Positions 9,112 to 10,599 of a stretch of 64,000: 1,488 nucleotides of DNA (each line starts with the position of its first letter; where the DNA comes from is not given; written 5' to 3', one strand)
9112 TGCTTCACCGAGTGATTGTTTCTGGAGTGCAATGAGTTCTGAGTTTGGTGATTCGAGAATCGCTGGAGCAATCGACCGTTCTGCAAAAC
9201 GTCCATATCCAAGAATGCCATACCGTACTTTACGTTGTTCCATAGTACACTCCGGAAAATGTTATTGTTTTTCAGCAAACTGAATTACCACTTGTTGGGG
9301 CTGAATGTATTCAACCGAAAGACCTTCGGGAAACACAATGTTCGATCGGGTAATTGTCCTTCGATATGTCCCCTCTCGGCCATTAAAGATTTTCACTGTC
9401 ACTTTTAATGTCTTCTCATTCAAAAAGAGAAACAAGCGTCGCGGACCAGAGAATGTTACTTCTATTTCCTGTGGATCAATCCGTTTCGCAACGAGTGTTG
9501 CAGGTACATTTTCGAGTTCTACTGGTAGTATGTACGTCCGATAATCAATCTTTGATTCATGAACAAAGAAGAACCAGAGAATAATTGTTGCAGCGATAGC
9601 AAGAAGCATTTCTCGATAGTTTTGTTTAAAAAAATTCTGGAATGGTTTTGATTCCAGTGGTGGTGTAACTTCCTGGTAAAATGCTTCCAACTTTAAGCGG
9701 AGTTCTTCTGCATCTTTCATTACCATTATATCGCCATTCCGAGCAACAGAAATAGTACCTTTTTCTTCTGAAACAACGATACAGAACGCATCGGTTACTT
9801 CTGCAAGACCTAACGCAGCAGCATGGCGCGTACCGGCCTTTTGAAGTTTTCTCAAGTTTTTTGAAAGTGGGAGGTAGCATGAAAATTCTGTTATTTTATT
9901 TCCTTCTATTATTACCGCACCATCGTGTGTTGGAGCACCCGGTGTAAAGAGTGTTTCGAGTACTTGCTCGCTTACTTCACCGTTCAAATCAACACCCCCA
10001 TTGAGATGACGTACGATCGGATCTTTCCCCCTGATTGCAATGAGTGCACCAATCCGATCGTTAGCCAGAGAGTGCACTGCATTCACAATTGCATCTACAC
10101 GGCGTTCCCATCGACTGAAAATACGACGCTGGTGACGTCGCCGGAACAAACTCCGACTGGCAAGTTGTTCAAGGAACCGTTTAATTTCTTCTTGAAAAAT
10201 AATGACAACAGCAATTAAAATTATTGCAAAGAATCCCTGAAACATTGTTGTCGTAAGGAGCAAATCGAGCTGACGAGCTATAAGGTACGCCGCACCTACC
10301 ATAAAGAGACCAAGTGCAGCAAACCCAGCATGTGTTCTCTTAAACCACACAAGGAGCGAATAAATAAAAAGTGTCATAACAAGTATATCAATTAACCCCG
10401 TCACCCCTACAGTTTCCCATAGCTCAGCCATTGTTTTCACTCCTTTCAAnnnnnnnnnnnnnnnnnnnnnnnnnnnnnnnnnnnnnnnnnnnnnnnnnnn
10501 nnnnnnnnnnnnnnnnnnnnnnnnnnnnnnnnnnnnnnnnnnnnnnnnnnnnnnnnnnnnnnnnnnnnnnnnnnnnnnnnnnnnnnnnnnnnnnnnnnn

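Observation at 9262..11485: Two-gene c-di-AMP module: DHH/DHHA1 phosphodiesterase overlapping a CdaA with a fused YbbR domain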

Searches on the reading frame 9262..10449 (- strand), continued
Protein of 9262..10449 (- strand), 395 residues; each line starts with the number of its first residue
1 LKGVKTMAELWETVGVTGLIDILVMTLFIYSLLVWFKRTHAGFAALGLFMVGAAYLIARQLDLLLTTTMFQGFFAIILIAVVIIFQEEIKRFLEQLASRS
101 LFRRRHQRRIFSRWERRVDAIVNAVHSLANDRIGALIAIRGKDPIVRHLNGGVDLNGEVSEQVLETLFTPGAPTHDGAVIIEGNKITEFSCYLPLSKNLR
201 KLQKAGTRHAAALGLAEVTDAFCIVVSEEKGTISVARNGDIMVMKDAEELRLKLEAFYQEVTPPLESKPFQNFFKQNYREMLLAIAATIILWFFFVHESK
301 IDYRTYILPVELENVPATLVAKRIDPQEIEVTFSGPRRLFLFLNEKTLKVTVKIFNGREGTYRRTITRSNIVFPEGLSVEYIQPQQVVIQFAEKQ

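Call 20: find_encoding_contigs(protein=P0119, flank=6000, max_places=2)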
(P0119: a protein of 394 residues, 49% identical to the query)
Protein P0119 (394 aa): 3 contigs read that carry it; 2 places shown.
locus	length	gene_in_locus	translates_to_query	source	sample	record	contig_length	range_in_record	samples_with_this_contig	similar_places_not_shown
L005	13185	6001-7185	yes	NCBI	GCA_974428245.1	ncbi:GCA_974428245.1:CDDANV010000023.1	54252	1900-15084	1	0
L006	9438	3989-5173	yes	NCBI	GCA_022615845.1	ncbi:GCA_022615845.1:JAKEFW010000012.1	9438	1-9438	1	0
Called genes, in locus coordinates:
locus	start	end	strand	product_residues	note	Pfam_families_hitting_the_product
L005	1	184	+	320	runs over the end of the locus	PF01555:N6_N4_Mtase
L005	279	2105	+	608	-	PF00009:GTP_EFTU, PF01926:MMR_HSR1 (weak), PF22042:EF-G_D2 (weak), PF03144:GTP_EFTU_D2, PF00679:EFG_C, PF21018:BipA_C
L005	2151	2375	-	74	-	PF00903:Glyoxalase (weak)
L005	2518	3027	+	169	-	PF01152:Bac_globin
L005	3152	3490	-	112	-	PF00903:Glyoxalase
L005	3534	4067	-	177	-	PF01035:DNA_binding_1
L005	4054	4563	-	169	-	PF02805:Ada_Zn_binding, PF00165:HTH_AraC (faint), PF12833:HTH_18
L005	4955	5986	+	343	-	PF01368:DHH (weak)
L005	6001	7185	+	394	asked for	PF19293:CdaA_N (weak), PF02457:DAC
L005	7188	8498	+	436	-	PF03448:MgtE_N, PF00571:CBS (weak), PF01769:MgtE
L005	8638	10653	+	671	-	PF11896:GlgE_dom_N_S, PF00128:Alpha-amylase, PF21702:GLGE_C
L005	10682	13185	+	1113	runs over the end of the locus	PF00128:Alpha-amylase, PF01636:APH (faint), PF00128:Alpha-amylase, PF16657:Malt_amylase_C, PF18085:Mak_N_cap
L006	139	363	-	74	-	PF00903:Glyoxalase (weak)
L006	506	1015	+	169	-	PF01152:Bac_globin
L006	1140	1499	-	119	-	PF00903:Glyoxalase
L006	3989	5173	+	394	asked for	PF19293:CdaA_N (weak), PF02457:DAC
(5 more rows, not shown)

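Call 30: search_protein_families(library=pfam, alignment_id=A1, max_evalue=0.01)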
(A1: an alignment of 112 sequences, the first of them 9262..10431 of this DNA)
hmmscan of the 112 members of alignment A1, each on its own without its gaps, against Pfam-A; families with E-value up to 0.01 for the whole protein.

A. member 1, window:9262-10431:- (389 aa): 2 families
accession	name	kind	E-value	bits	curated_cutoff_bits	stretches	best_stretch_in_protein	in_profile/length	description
PF02457.21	DAC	-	2.3e-37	127.6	27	1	117-234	2-118/119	DisA bacterial checkpoint controller nucleotide-binding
PF19293.4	CdaA_N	-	1.7e-05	25.3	23.8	1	5-83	2-81/81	CdaA N-terminal transmembrane domain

B. families by the number of members that match (of 112 scanned): 7 families
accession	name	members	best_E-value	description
PF02457.21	DAC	112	1.6e-38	DisA bacterial checkpoint controller nucleotide-binding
PF19293.4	CdaA_N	112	2e-09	CdaA N-terminal transmembrane domain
PF07949.17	YbbR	43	9.3e-07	YbbR-like protein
PF16982.10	Flp1_like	15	0.0065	Putative Flagellin, Flp1-like, domain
PF02453.23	Reticulon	3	0.0087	Reticulon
PF00357.25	Integrin_alpha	1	0.00055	Integrin alpha cytoplasmic region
PF16537.11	T2SSB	1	0.0025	Type II secretion system protein B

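Call 36: find_related_loci(query=window:9262-10431:-, collection=genome_contigs, flank=5000)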
Query window:9262-10431:- (389 aa) in genome_contigs; peptide patterns used: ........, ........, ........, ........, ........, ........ (x = any residue, [..] = any of these).
115 stretches matched a pattern; 31 encode a relative of the query (tblastn E <= 1e-3); 31 distinct loci.
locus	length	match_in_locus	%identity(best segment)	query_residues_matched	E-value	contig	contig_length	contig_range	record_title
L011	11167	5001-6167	81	1-389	0e+0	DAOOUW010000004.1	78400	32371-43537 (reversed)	MAG TPA_asm: Bacteroidota bacterium isolate AMR_MDS_2457 NODE_169_length_78400_cov_20.013351, whole genome shotgun seque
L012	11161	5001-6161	68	1-387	2e-175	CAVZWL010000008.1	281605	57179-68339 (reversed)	MAG: Ignavibacteriota bacterium isolate MFD01476.bin.2.1 genome assembly, contig: contig_31734, whole genome shotgun seq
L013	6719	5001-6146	62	8-389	2e-151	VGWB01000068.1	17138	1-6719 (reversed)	MAG: Ignavibacteria bacterium isolate M_DeepCast_400m_m2_062 M_DeepCast_400m_m2_062_Ga0194112_10005420, whole genome sho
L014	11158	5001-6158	58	3-388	3e-151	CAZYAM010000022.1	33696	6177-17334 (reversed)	MAG TPA_asm: uncultured Ignavibacteriaceae bacterium isolate binchicken_co100_492 genome assembly, contig: NODE_1890_len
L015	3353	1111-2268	58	3-388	6e-155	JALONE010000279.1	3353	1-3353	MAG: Bacteroidetes bacterium isolate Prado069 scaffold_92996, whole genome shotgun sequence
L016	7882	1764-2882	58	11-383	3e-145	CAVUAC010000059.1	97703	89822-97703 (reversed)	MAG: uncultured Bacteroidetes bacterium isolate MFD04408.bin.2.163 genome assembly, contig: contig_65594, whole genome s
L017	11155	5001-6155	56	4-388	2e-144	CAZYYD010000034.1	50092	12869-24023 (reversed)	MAG TPA_asm: uncultured Ignavibacteriaceae bacterium isolate SRP178699_co1_24 genome assembly, contig: NODE_605_length_5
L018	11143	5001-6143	59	1-381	5e-144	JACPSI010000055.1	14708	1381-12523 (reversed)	MAG: Ignavibacteriales bacterium isolate NC_groundwater_701_Ag_S-0.2um_50_10 S36_SO-2_scaffold_150608, whole genome shot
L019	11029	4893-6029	58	3-381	1e-143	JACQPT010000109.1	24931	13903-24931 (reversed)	MAG: Ignavibacteriales bacterium isolate NC_groundwater_1314_Ag_S-0.2um_51_42 S_p2_S4_coassembly_k141_1357214, whole gen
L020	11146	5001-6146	57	8-389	1e-141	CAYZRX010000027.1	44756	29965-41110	MAG TPA_asm: uncultured Ignavibacteriaceae bacterium isolate SRP214966_co4_379 genome assembly, contig: NODE_487_length_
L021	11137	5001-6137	56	6-384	9e-140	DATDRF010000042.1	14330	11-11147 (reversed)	MAG TPA_asm: Bacteroidota bacterium isolate SMAG_U7970 k141_863059, whole genome shotgun sequence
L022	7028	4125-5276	57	3-386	1e-139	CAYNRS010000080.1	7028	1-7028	MAG TPA_asm: uncultured Ignavibacteriaceae bacterium isolate binchicken_co21_380 genome assembly, contig: NODE_11554_len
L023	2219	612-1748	56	6-384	1e-148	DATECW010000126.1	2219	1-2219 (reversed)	MAG TPA_asm: Bacteroidota bacterium isolate SMAG_U8282 k141_3321089, whole genome shotgun sequence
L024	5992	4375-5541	51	1-389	2e-124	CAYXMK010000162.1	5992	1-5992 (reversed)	MAG TPA_asm: uncultured Ignavibacteriaceae bacterium isolate binchicken_co274_38 genome assembly, contig: NODE_31088_len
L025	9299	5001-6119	46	8-381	9e-104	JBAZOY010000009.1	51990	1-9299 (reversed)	MAG: Syntrophales bacterium isolate SO_2017_SWC_17 scaffold_443_c1_LP-4_2017, whole genome shotgun sequence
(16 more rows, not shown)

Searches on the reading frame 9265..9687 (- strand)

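Call 6: search_protein_families(library=pfam, proteins=[window:9265-9687:-], max_evalue=10)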
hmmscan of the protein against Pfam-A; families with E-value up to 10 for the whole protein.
seq(141 aa): 1 family
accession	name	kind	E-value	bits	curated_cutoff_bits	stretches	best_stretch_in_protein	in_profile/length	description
PF16537.11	T2SSB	-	0.094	12.8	28.4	1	119-140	33-54/60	Type II secretion system protein B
